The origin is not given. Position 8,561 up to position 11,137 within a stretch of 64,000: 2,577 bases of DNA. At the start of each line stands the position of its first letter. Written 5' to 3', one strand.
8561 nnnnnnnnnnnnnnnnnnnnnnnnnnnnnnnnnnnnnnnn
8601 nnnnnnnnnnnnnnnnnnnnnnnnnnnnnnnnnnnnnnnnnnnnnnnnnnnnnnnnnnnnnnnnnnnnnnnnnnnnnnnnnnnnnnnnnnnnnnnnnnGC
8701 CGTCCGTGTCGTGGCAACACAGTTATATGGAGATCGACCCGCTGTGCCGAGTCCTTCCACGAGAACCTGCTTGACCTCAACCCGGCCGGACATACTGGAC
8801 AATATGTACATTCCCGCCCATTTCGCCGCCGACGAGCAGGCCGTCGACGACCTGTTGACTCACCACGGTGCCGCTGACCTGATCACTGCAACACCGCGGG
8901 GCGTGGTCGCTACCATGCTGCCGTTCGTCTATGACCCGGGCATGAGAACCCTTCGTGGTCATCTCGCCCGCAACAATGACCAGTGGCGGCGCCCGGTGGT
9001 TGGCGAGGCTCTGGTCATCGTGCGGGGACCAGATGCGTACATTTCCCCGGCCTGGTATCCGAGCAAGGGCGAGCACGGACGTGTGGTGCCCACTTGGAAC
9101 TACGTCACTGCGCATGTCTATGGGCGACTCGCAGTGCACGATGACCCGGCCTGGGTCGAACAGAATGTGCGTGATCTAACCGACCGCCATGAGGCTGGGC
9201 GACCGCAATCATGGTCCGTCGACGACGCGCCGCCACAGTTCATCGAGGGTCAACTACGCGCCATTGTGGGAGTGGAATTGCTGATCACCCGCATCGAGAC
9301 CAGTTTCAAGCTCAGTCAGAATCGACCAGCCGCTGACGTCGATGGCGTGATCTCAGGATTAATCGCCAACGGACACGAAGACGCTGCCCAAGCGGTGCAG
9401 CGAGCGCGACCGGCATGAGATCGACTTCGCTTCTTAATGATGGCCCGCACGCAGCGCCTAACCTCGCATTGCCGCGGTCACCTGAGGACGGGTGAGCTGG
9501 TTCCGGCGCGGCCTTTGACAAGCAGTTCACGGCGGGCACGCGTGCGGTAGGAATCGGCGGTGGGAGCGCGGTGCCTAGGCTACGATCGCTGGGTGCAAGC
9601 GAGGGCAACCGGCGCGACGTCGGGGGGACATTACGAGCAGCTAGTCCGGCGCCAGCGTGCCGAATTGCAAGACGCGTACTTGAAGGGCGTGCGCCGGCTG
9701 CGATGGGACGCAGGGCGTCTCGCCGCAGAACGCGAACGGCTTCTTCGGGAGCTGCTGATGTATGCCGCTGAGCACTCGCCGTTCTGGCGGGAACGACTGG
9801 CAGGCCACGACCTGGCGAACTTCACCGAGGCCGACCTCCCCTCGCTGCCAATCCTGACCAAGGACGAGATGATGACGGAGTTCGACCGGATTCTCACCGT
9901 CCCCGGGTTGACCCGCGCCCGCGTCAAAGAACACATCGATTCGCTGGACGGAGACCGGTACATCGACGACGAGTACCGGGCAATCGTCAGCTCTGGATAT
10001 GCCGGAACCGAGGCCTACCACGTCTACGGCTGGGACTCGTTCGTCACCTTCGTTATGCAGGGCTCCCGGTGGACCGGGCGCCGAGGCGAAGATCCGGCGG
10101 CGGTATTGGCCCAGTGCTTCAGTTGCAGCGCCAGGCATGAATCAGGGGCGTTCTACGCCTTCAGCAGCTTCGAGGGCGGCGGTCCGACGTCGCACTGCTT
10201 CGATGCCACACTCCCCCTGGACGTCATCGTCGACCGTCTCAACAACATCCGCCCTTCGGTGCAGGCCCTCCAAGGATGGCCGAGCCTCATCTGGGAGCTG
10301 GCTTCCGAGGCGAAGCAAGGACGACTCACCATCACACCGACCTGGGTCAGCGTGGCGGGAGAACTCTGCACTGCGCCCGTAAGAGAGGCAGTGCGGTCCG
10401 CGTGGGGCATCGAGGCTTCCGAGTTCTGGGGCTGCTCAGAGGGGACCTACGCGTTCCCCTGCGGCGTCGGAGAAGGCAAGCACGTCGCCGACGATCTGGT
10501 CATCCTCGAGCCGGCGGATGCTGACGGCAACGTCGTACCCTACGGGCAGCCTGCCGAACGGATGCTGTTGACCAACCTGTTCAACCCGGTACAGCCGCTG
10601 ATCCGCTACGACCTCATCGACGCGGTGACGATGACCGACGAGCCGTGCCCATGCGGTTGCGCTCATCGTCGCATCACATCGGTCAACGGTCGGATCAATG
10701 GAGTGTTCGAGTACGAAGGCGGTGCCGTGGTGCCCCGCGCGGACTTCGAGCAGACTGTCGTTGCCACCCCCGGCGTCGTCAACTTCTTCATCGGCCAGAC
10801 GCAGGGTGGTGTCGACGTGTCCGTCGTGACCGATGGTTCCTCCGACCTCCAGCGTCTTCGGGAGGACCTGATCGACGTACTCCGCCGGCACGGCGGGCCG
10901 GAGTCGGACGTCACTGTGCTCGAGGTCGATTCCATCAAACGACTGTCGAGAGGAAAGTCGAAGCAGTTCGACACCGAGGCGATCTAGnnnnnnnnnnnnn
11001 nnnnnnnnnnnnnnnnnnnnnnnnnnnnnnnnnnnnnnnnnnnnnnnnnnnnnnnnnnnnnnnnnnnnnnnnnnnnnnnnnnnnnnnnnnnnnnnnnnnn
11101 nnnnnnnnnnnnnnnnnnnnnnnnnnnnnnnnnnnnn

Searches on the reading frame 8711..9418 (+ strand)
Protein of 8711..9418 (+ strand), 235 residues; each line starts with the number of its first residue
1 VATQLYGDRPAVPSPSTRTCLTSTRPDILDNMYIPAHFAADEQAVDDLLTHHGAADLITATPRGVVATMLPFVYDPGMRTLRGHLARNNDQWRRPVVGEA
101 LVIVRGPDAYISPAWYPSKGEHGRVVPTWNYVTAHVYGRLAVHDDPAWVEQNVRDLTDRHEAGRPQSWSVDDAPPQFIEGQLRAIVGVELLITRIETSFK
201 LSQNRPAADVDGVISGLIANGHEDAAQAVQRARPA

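Call 3: search_protein_families(library=pfam, proteins=[window:8711-9418:+], max_evalue=0.01)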
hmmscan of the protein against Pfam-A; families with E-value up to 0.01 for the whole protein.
window:8711-9418:+ (235 aa): 1 family
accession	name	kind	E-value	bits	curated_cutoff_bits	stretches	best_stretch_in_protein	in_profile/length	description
PF04299.18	FMN_bind_2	-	9.6e-58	195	22.4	1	32-194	1-168/168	Putative FMN-binding domain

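Call 27: search_protein_families(library=ncbifam, proteins=[window:8711-9418:+], max_evalue=0.001)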
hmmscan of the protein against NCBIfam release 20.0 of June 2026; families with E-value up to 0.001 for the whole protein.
window:8711-9418:+ (235 aa): 0 families

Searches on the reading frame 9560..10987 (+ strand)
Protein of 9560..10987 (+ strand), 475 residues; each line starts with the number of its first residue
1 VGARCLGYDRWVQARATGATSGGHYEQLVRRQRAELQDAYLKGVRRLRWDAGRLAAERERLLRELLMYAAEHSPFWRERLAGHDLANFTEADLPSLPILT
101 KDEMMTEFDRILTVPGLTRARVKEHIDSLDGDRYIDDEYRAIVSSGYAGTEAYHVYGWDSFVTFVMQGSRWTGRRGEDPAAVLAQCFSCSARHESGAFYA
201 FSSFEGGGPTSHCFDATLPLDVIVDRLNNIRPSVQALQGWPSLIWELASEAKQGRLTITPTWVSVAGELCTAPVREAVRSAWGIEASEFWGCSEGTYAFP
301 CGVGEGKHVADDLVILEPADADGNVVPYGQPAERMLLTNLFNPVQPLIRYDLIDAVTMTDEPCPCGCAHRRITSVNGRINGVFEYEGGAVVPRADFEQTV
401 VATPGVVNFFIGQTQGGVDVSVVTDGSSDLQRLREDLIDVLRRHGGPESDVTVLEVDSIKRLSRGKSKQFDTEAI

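Call 3: search_protein_families(library=pfam, proteins=[window:9560-10987:+], max_evalue=0.01)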
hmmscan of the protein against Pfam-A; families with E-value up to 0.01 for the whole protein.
window:9560-10987:+ (475 aa): 0 families

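Call 27: search_protein_families(library=ncbifam, proteins=[window:9560-10987:+], max_evalue=0.001)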
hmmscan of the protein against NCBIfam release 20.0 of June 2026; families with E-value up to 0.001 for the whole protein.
window:9560-10987:+ (475 aa): 6 families
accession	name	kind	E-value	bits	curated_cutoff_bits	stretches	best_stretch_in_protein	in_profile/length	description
NF045666.1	DVU1553_fam_AMP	equivalog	2.3e-24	86.1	300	2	232-379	181-331/331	DVU_1553 family AMP-dependent CoA ligase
TIGR02304.1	aden_form_hyp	equivalog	3.6e-22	78.9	251.9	1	212-385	168-332/430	F390 synthetase-related protein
NF053551.1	FlxY_rubin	equivalog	3.3e-20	72.2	520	1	275-462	219-408/424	flexirubin biosynthesis putative acyl-CoA ligase FlxY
NF041878.1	paak_haloarch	equivalog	8.5e-15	54.3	700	1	261-410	203-355/427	phenylacetate--CoA ligase PaaK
TIGR03335.1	F390_ftsA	equivalog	1.2e-10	40.8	458.7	1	265-402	211-351/445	coenzyme F390 synthetase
NF041217.1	BagE_FevW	exception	1.6e-09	37.3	800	1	241-384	173-316/424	bagremycin/ferroverdin synthetase BagE/FevW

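Call 31: search_solved_structures(query=window:9560-10987:+, max_evalue=0.001)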
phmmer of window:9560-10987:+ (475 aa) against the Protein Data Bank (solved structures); distinct sequences matched with E-value up to 0.001: 6.
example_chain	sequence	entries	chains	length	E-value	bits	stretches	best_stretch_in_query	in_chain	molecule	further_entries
4r1l_A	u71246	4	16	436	6.5e-13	51.3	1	260-449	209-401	Phenylacetate-coenzyme A ligase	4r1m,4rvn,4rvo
6wuq_A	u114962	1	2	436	2e-10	43.1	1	265-419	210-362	AjiA1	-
6siw_A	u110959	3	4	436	1.4e-08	37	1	266-420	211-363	PaaK-like ligase (AMP-dependent synthetase and ligase) | AMP-dependent synthetase and ligase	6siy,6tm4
6siw_B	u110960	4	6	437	1.4e-08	37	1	266-420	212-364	PaaK-like ligase (AMP-dependent synthetase and ligase) | AMP-dependent synthetase and ligase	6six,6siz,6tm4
9s3l_A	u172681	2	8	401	3.3e-07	32.5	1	216-391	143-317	Phenylacetate-CoA ligase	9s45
6hdw_A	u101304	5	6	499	2.5e-05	26.3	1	228-393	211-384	2-hydroxyisobutyryl-CoA synthetase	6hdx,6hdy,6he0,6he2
